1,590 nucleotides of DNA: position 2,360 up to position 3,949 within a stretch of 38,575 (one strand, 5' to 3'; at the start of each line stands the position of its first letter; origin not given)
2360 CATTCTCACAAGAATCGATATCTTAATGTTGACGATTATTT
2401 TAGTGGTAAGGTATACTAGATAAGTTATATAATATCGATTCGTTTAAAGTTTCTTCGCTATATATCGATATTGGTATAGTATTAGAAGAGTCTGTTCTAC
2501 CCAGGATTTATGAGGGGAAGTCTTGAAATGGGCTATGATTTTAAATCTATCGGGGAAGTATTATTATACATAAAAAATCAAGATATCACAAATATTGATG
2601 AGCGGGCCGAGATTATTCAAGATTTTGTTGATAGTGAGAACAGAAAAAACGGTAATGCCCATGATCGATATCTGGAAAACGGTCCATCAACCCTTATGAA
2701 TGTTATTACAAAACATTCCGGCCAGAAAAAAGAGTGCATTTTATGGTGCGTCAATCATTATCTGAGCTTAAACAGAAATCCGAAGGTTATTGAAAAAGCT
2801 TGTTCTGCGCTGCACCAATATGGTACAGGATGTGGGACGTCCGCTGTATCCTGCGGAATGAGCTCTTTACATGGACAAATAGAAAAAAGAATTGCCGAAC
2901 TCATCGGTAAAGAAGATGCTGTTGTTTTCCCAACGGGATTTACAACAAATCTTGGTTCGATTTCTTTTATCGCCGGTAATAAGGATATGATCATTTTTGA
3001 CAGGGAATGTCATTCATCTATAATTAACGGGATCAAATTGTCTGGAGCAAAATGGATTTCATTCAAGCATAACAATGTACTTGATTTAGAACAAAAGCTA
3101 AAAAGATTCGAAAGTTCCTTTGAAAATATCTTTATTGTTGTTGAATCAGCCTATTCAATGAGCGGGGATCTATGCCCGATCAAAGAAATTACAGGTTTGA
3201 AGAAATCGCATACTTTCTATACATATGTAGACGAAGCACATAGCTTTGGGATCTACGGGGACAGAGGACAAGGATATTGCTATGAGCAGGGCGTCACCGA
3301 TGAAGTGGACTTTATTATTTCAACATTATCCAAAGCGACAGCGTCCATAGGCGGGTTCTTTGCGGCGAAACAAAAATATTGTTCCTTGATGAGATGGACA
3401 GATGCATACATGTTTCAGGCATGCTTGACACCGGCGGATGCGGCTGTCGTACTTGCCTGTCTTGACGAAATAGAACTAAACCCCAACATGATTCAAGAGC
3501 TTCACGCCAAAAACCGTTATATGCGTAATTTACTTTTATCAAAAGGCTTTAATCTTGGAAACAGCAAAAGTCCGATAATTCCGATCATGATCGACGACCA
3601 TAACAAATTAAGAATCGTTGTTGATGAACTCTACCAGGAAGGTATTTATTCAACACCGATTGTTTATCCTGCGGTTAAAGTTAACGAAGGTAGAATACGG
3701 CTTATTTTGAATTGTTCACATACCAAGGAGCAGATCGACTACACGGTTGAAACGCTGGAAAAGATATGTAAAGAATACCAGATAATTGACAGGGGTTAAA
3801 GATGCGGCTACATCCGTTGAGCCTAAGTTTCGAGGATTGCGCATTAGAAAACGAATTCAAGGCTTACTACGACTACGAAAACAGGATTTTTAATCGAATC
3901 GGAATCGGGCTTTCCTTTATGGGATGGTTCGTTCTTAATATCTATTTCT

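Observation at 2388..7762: CqsA/LqsA-like alpha-oxoamine synthase coupled to a 6-TM hybrid kinase and a REC-HD-GYP regulator: candidate small-molecule signalling circuit feeding c-di-GMP turnover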

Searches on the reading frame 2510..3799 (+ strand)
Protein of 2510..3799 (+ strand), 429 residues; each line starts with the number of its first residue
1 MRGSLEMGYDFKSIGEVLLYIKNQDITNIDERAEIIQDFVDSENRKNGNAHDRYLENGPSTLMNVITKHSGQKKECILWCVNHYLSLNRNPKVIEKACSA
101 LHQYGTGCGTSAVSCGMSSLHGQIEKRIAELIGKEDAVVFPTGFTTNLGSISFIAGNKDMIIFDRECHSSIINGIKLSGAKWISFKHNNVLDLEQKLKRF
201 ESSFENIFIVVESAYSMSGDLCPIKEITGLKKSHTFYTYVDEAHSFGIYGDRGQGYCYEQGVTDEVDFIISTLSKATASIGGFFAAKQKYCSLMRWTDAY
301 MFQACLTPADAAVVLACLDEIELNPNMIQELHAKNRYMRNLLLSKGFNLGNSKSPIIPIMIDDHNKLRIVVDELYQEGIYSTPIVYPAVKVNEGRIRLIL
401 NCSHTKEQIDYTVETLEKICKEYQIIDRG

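Call 3: search_protein_families(library=pfam, proteins=[window:2510-3799:+])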
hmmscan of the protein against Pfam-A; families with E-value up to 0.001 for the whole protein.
window:2510-3799:+ (429 aa): 3 families
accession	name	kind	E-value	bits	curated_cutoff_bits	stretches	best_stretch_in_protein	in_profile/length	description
PF00155.27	Aminotran_1_2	-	3e-46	158.7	19.7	1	75-416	2-361/361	Aminotransferase class I and II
PF01212.27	Beta_elim_lyase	-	0.00012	21.9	27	1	121-297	34-222/288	Beta-eliminating lyase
PF01053.26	Cys_Met_Meta_PP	-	0.00068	18.7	27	0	123-244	56-176/381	Cys/Met metabolism PLP-dependent enzyme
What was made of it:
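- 2528..3799 (+): Gene 1: alpha-oxoamine synthase (423 aa) of a distinct, signalling-associated subfamily; PLP lysine K269 at 3332-3334. Pfam PF00155 3e-46 (call 3).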

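Call 4: search_protein_families(library=ncbifam, proteins=[window:2510-3799:+])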
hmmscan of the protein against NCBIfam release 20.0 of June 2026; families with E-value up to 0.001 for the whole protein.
window:2510-3799:+ (429 aa): 12 families
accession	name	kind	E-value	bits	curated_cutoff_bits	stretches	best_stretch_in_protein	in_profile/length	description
NF047600.1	SerpalmtaseCFB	equivalog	5.8e-100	334.7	640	1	72-425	41-394/395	serine palmitoyltransferase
NF047599.1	SerpalmtaseBetaP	equivalog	2.9e-93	312.7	500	1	70-422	39-392/394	serine palmitoyltransferase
TIGR00858.1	bioF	equivalog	2.5e-89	299.6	426.45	1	72-416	19-364/365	8-amino-7-oxononanoate synthase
NF005394.0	PRK06939.1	equivalog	1.1e-86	291.1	460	1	72-426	40-397/397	glycine C-acetyltransferase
TIGR01825.1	gly_Cac_T_rel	subfamily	8.4e-83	278.2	535.4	1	73-426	32-385/385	BioF/Kbl family PLP-dependent acyltransferase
TIGR01821.1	5aminolev_synth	equivalog_domain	1.9e-75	254.3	338.55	1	69-425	40-399/402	5-aminolevulinate synthase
TIGR01822.1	2am3keto_CoA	equivalog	3e-73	247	493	1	70-426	36-393/393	glycine C-acetyltransferase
NF047603.1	SerpalmtaseAlphaP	equivalog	2.8e-66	223.9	670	1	72-421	43-394/399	serine palmitoyltransferase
NF005526.0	PRK07179.1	equivalog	5.3e-62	209.7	428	1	72-425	52-401/407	alpha-hydroxyketone-type quorum-sensing autoinducer synthase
NF005697.0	PRK07505.1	subfamily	3.2e-44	151.2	342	1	64-424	38-403/405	hypothetical protein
NF004608.1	PRK05937.1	equivalog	5.4e-36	124.1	399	1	98-421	33-347/366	8-amino-7-oxononanoate synthase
TIGR01977.1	am_tr_V_EF2568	hypoth_equivalog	8.2e-05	21.8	377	0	92-248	15-180/376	cysteine desulfurase family protein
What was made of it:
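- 2528..3799 (+): Below every NCBIfam cut-off: SPT 335/640, BioF 300/426, Kbl 291/460, CqsA 210/428 (call 4).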

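Call 7: find_homologous_proteins(query=window:2528-3799:+, max_evalue=1e-20)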
Query window:2528-3799:+ (423 aa): 2274 proteins with E <= 1e-20 among 5758 candidates; the best 120 are listed.
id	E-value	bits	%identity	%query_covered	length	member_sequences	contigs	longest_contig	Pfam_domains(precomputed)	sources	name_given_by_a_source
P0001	8.2e-288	972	100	100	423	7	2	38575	PF00155.28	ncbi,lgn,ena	-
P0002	9.5e-255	863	88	99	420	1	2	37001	PF00155.28,PF01212.28,PF01053.27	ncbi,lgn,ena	-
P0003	1.3e-239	813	84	98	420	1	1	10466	PF00155.28,PF01212.28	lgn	-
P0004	1.3e-235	800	83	99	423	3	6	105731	PF00155.28,PF01212.28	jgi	-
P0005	1.7e-231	786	81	99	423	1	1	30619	PF00155.28,PF01212.28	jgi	jgi:glycine C-acetyltransferase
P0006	1.7e-231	786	80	99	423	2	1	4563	PF00155.28,PF01212.28,PF01053.27,PF01276.27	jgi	jgi:glycine C-acetyltransferase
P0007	2.9e-230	782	80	99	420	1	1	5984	PF00155.28,PF01212.28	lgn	-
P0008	2.7e-229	779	80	99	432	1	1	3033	PF00155.28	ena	-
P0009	1.1e-228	777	80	99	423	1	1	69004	PF00155.28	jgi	-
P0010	3.5e-228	775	79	98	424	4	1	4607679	PF00155.28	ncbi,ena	-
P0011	3.1e-227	772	78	99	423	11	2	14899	PF00155.28,PF01212.28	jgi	jgi:8-amino-7-oxononanoate synthase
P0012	5.0e-226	768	80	99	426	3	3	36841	PF00155.28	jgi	jgi:glycine C-acetyltransferase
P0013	1.2e-225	767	78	99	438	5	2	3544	PF00155.28,PF01212.28,PF01276.27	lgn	-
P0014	3.1e-225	765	78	99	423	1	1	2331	PF00155.28,PF01053.27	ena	-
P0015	8.3e-225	764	77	99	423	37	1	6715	PF00155.28,PF01212.28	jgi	jgi:8-amino-7-oxononanoate synthase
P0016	2.5e-223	759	77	99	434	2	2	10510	PF00155.28,PF01212.28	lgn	-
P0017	5.5e-223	758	80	97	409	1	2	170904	PF00155.28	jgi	-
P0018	7.2e-223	758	79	97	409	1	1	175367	PF00155.28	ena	-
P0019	1.5e-222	757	77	99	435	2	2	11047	PF00155.28,PF00266.26,PF01212.28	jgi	-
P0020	3.8e-222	755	76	99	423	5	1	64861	PF00155.28,PF01212.28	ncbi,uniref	ncbi:8-amino-7-oxononanoate synthase [hydrocarbon metagenome]|uniref:8-amino-7-oxononanoate synthase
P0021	2.2e-221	753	76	99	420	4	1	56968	PF00155.28,PF01212.28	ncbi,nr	ncbi:MAG: pyridoxal phosphate-dependent aminotransferase family protein [Syntrophomonadaceae bacteri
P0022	5.1e-221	752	77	99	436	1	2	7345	PF00155.28,PF01212.28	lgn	-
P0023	1.7e-219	747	77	99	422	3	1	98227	PF00155.28,PF00266.26,PF01212.28,PF01276.27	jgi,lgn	jgi:glycine C-acetyltransferase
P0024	9.9e-219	744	74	99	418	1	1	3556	PF00155.28,PF01212.28,PF01276.27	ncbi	-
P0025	5.5e-218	742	77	99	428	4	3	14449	PF00155.28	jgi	-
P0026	1.4e-217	740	74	99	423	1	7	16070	PF00155.28,PF01212.28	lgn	-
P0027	1.6e-217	740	77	96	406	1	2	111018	PF00155.28,PF01212.28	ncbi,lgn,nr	ncbi:MAG: aminotransferase class I/II-fold pyridoxal phosphate-dependent enzyme [Syntrophomonadaceae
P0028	2.0e-217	740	75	99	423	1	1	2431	PF00155.28,PF01212.28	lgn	-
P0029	1.1e-216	737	75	100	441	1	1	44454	PF00155.28,PF01212.28,PF01053.27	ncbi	ncbi:MAG: aminotransferase class I/II-fold pyridoxal phosphate-dependent enzyme [Desulfitobacteriace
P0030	1.0e-214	731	74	99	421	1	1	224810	PF00155.28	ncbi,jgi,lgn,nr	ncbi:MAG: putative pyridoxal phosphate-dependent acyltransferase [Candidatus Dichloromethanomonas el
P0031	5.1e-213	725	73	99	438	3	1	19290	PF00155.28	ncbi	-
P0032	1.9e-210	717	74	98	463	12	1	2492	PF00155.28,PF01212.28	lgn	-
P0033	7.7e-210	715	72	100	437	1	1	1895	PF00155.28,PF01212.28,PF01276.27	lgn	-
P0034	1.2e-208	711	73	99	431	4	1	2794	PF00155.28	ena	-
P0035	1.8e-208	710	71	100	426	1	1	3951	PF00155.28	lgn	-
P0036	4.1e-206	703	69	99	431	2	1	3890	PF00155.28,PF01212.28,PF01276.27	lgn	-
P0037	2.1e-205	700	69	100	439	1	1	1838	PF00155.28,PF01212.28,PF01053.27,PF01276.27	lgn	-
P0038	7.2e-205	698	72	99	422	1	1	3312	PF00155.28,PF01212.28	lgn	-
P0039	1.1e-204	698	71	99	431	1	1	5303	PF00155.28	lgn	-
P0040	1.1e-204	698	68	99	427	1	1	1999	PF00155.28,PF00266.26,PF01212.28,PF01276.27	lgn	-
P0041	1.7e-203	694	68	98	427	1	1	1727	PF00155.28,PF00266.26,PF01212.28,PF01276.27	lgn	-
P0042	2.3e-202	690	69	99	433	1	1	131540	PF00155.28,PF01212.28,PF01053.27,PF01276.27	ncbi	-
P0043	2.9e-202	690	69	98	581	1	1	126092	PF00155.28,PF01212.28,PF00990.27,PF01276.27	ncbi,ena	-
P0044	3.9e-202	689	70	99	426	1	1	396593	PF00155.28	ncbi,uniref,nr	ncbi:aminotransferase class I/II-fold pyridoxal phosphate-dependent enzyme [Cohnella pontilimi]|unir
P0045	2.2e-201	687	71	98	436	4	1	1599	PF00155.28,PF01212.28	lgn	-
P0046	2.6e-201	687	71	99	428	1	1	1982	PF00155.28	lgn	-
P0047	3.9e-201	686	69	98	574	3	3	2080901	PF00155.28,PF00266.26,PF01212.28,PF00990.27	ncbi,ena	-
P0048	5.0e-201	686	71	99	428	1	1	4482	PF00155.28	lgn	-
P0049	6.7e-201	685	71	99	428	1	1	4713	PF00155.28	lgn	-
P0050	9.9e-201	685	71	99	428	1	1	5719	PF00155.28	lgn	-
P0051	1.2e-200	684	69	99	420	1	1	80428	PF00155.28,PF00266.26,PF01212.28,PF01053.27,PF01276.27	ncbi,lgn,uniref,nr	ncbi:putative pyridoxal phosphate-dependent acyltransferase [Gottschalkia purinilytica]|uniref:Putat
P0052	3.8e-200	683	70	100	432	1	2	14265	PF00155.28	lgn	-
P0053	4.0e-199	680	68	99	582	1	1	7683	PF00155.28,PF01212.28,PF00990.27,PF01276.27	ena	-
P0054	8.1e-199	678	79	86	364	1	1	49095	PF00155.28,PF01212.28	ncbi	-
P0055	8.3e-199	678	69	99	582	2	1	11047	PF00155.28,PF01212.28,PF00990.27,PF01276.27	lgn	-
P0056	3.4e-198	676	70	97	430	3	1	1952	PF00155.28,PF01212.28,PF01053.27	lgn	-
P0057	7.6e-198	675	67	99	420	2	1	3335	PF00155.28,PF00266.26,PF01212.28,PF01053.27,PF01276.27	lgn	-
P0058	2.0e-197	674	67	99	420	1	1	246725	PF00155.28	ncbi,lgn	-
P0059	3.7e-197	673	70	98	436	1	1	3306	PF00155.28,PF01212.28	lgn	-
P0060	4.1e-197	673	69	100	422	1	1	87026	PF00155.28,PF01212.28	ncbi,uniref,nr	ncbi:aminotransferase class I/II-fold pyridoxal phosphate-dependent enzyme [Filobacillus milosensis]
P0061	3.4e-196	670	71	98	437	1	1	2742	PF00155.28,PF01212.28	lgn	-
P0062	5.0e-196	669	69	98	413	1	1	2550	PF00155.28,PF00266.26,PF01212.28,PF01053.27,PF01276.27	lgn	-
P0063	1.5e-195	668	66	99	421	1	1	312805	PF00155.28,PF00266.26,PF01212.28,PF01053.27,PF01276.27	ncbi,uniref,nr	ncbi:aminotransferase class I/II-fold pyridoxal phosphate-dependent enzyme [Clostridium cylindrospor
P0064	5.2e-195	666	67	98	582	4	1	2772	PF00155.28,PF01212.28,PF00990.27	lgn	-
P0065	5.6e-195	666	69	99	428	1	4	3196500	PF00155.28,PF01212.28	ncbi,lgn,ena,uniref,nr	ncbi:8-amino-7-oxononanoate synthase [Planococcus sp. PAMC 21323]|uniref:aminotransferase class I/II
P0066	7.1e-195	666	69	97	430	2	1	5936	PF00155.28,PF01212.28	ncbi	ncbi:MAG: aminotransferase class I/II-fold pyridoxal phosphate-dependent enzyme [Ignavibacteriales b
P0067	3.1e-194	663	66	99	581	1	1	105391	PF00155.28,PF01212.28,PF00990.27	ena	-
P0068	3.1e-193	660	69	99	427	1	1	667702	PF00155.28,PF01212.28,PF01053.27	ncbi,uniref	ncbi:aminotransferase class I/II-fold pyridoxal phosphate-dependent enzyme [Planococcus sp. YIM B119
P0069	4.3e-193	660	69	98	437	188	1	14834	PF00155.28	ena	-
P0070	2.3e-192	657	67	99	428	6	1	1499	PF00155.28,PF01212.28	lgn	-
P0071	7.6e-192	656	68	99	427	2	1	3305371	PF00155.28,PF01212.28,PF01053.27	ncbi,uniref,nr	ncbi:aminotransferase class I/II-fold pyridoxal phosphate-dependent enzyme [Planococcus donghaensis]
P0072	3.1e-190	650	65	99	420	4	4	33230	PF00155.28,PF01212.28,PF01053.27,PF01276.27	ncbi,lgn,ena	-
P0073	2.8e-189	647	68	98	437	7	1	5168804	PF00155.28,PF00266.26,PF01212.28,PF01053.27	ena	-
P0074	2.9e-189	647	67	98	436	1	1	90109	PF00155.28,PF01212.28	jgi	-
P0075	3.5e-189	647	68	99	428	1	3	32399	PF00155.28,PF01212.28,PF01053.27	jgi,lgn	-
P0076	9.4e-189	645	67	98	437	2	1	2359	PF00155.28,PF01212.28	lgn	-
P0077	5.6e-188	643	64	99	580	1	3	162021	PF00155.28,PF01212.28,PF00990.27,PF01053.27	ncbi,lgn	-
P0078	5.8e-188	643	66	98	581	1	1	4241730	PF00155.28,PF01212.28,PF00990.27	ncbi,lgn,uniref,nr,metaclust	ncbi:aminotransferase class I/II-fold pyridoxal phosphate-dependent enzyme [Geopsychrobacter electro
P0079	1.8e-186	638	66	98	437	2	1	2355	PF00155.28,PF01212.28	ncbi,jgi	jgi:glycine C-acetyltransferase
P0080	2.9e-186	637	67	99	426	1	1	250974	PF00155.28,PF01212.28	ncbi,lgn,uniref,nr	ncbi:8-amino-7-oxononanoate synthase [Planococcus donghaensis MPA1U2]|uniref:8-amino-7-oxononanoate 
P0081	4.1e-186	637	78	80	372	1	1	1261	PF00155.28,PF01212.28,PF01276.27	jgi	jgi:glycine C-acetyltransferase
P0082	4.2e-186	637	67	98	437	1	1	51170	PF00155.28,PF01212.28,PF01053.27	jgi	-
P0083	8.3e-186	636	63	99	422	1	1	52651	PF00155.28,PF00266.26,PF01212.28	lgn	-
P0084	9.0e-186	636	71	88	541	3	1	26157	PF00155.28,PF00266.26,PF01212.28,PF00990.27,PF01276.27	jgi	jgi:8-amino-7-oxononanoate synthase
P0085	3.2e-184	630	65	98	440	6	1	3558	PF00155.28,PF01212.28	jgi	jgi:glycine C-acetyltransferase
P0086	7.9e-177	606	60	97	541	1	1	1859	PF00155.28,PF01212.28,PF00990.27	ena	-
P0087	3.5e-169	581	60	98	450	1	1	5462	PF00155.28,PF01212.28,PF01276.27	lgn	-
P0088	1.2e-158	546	55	100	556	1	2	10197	PF00155.28,PF01212.28,PF00990.27,PF01053.27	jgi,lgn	-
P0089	1.2e-155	536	57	98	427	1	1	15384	PF00155.28,PF01212.28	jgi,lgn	-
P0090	1.9e-153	529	56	98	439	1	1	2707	PF00155.28,PF01212.28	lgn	-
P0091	6.0e-153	527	54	98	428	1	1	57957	PF00155.28,PF01212.28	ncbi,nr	ncbi:MAG: 8-amino-7-oxononanoate synthase [Fibrobacteres bacterium]|nr:8-amino-7-oxononanoate syntha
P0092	7.8e-153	527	55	98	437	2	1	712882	PF00155.28,PF01212.28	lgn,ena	-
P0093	1.2e-152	526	56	98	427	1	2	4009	PF00155.28,PF01212.28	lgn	-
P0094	9.6e-152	523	55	96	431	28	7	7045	PF00155.28,PF01212.28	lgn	-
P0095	1.6e-151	523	54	98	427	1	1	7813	PF00155.28,PF01212.28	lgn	-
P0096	2.5e-151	522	56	98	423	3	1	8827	PF00155.28,PF01212.28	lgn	-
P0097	3.5e-151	522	54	98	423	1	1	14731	PF00155.28,PF01212.28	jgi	jgi:glycine C-acetyltransferase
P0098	3.8e-151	521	57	96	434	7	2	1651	PF00155.28,PF01212.28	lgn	-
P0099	3.9e-151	521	55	98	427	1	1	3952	PF00155.28,PF01212.28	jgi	-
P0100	7.6e-151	520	53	99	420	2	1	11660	PF00155.28,PF01212.28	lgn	-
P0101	1.6e-150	519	55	96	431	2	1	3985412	PF00155.28,PF01212.28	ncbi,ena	-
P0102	1.6e-150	519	56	96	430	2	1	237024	PF00155.28,PF01212.28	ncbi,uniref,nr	ncbi:aminotransferase class I/II-fold pyridoxal phosphate-dependent enzyme [Calothrix sp. UHCC 0171]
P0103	2.8e-150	519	54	98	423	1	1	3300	PF00155.28,PF01212.28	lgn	-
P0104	4.4e-150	518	56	96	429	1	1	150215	PF00155.28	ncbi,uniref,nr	ncbi:aminotransferase class I/II-fold pyridoxal phosphate-dependent enzyme [Iningainema tapete]|unir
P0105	4.7e-150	518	57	95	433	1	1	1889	PF00155.28,PF01212.28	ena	-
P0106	9.1e-150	517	56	96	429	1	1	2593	PF00155.28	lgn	-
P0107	1.1e-149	517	56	96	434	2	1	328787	PF00155.28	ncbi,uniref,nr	ncbi:glycine C-acetyltransferase [Maribacter dokdonensis]|uniref:aminotransferase class I/II-fold py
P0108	1.3e-149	516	55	98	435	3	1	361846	PF00155.28,PF01212.28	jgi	-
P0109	2.4e-149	516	56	98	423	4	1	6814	PF00155.28,PF01212.28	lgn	-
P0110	1.2e-148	513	55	98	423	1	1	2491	PF00155.28,PF01212.28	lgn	-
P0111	1.4e-148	513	54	98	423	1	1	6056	PF00155.28,PF01212.28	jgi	jgi:7-keto-8-aminopelargonate synthetase-like enzyme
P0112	1.6e-148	513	53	98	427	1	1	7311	PF00155.28,PF01212.28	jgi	jgi:glycine C-acetyltransferase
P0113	2.7e-148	512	55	96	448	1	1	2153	PF00155.28,PF01212.28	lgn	-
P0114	4.4e-148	511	54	98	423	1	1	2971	PF00155.28,PF01212.28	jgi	jgi:7-keto-8-aminopelargonate synthetase-like enzyme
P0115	5.1e-148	511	53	98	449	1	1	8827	PF00155.28,PF01212.28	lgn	-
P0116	5.5e-148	511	53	98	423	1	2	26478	PF00155.28,PF01212.28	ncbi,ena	-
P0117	7.6e-148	511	59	89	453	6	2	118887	PF00155.28,PF01212.28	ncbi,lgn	ncbi:MAG: aminotransferase class I/II-fold pyridoxal phosphate-dependent enzyme [Nostoc sp.]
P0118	1.1e-147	510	54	98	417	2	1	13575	PF00155.28,PF01212.28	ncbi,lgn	-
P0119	2.2e-147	509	54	98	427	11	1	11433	PF00155.28,PF01212.28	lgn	-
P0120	2.5e-147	509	53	96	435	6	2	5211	PF00155.28,PF01212.28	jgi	jgi:8-amino-7-oxononanoate synthase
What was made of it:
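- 2528..3799 (+): Homologues are 60-88% identical across phyla (call 7).
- Databases annotate homologues as 8-amino-7-oxononanoate synthase or glycine C-acetyltransferase (call 7).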

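Call 11: find_related_loci(query=A1, collection=genome_contigs, flank=10000)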
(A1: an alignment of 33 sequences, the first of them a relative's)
Query A1 (423 aa) in genome_contigs; peptide patterns used: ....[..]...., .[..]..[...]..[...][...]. (x = any residue, [..] = any of these).
172 stretches matched a pattern; 159 encode a relative of the query (tblastn E <= 1e-3); the best 80 are kept; 80 distinct loci.
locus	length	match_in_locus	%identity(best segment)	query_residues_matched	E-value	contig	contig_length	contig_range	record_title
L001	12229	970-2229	88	1-420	0e+0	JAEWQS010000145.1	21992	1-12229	MAG: Bacillota bacterium isolate OH_SBrB_29 k127_824232, whole genome shotgun sequence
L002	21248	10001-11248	79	5-420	0e+0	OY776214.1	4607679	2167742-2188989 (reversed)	MAG: uncultured Sporobacter sp. isolate 345903d0-cd28-47e6-9f6f-9f74e2cead0e genome assembly, chromosome: 1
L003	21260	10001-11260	78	1-420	0e+0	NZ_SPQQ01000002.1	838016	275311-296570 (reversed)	Desulfosporosinus fructosivorans strain 63.6F NODE_2_length_838016_cov_33.994760, whole genome shotgun sequence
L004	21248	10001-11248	77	5-420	0e+0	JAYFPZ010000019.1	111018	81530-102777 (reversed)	MAG: Syntrophomonadaceae bacterium isolate CA_145 c_CA_000000024674, whole genome shotgun sequence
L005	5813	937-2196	76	1-420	0e+0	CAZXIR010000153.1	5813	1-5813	MAG TPA_asm: uncultured Syntrophomonas sp. isolate SRP192927_co10_6 genome assembly, contig: NODE_13502_length_5813_cov_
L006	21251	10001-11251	77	4-420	0e+0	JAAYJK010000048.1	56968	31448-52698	MAG: Syntrophomonadaceae bacterium isolate AS10tlH2TH_281 87981_AS10, whole genome shotgun sequence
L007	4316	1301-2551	76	4-420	0e+0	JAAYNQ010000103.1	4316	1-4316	MAG: Syntrophomonadaceae bacterium isolate AS21ysBPME_222 101800_AS21, whole genome shotgun sequence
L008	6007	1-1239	73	9-420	0e+0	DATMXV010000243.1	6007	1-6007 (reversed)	MAG TPA_asm: Desulfitobacteriaceae bacterium isolate SMAG_U13129 k141_3543, whole genome shotgun sequence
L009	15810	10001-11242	74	4-419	0e+0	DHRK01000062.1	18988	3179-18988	MAG TPA_asm: Syntrophomonas sp. UBA5314 UBA5314_contig_1625, whole genome shotgun sequence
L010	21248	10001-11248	69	5-420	0e+0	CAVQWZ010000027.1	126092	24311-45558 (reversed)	MAG: uncultured delta proteobacterium isolate MFD05684.bin.1.120 genome assembly, contig: contig_90414, whole genome sho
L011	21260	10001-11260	69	1-420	0e+0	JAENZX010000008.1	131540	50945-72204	MAG: Thermincola ferriacetica isolate BM5_bin.18 BM5_bin18_NODE_60_length_131540_cov_9.032338, whole genome shotgun sequ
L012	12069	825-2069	69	1-421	0e+0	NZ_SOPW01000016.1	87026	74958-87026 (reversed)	Filobacillus milosensis strain JCM 12288 NODE_16_length_87026_cov_158.638203, whole genome shotgun sequence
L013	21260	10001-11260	67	1-420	0e+0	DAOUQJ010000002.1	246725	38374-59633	MAG TPA_asm: Oscillospiraceae bacterium isolate CSMAG_123 CSMAG_123_k141_2128894_length_246725_cov_18.9984, whole genome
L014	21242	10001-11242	70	1-420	0e+0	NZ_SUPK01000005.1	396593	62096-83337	Cohnella pontilimi strain CAU 1483 contig5, whole genome shotgun sequence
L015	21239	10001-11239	69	1-419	0e+0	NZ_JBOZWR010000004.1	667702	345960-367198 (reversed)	Planococcus sp. YIM B11945 YIM_B11945_ctg04, whole genome shotgun sequence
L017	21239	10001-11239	68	1-419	0e+0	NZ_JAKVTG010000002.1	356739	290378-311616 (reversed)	Planococcus halocryophilus strain HM12 2, whole genome shotgun sequence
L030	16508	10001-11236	57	14-421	3e-160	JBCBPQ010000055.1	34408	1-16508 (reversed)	MAG: Cyanobacteria bacterium J06633_8 k141_8773_length_34408_cov_46.0000, whole genome shotgun sequence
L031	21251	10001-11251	54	7-422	3e-159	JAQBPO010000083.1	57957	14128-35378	MAG: Fibrobacteres bacterium isolate RYN_349 scaffold_2447237, whole genome shotgun sequence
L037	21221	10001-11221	57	15-420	7e-156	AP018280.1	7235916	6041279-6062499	Calothrix sp. NIES-4101 DNA, complete genome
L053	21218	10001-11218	50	6-410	4e-146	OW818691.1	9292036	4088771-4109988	metagenome genome assembly, chromosome: 1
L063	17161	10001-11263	45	1-420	7e-121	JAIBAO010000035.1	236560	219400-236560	MAG: Burkholderiaceae bacterium isolate SSF18 NODE_497_length_236560_cov_17.044939, whole genome shotgun sequence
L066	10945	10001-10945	52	6-319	1e-116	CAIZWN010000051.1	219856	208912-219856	MAG: uncultured Myxococcales bacterium isolate Loc080925-8-8m_bin-466 genome assembly, contig: bin-466:51/84, whole geno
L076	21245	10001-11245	40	2-410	1e-107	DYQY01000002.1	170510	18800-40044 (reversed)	MAG TPA_asm: Candidatus Termititenax sp. isolate SulCav_GS10_10_34_31 SulCav_GS10_10_6_length_170510_cov_17_372233, whol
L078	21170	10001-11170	42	22-410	2e-106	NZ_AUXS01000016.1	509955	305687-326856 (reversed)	Pseudoalteromonas luteoviolacea NCIMB 1944 contig_16, whole genome shotgun sequence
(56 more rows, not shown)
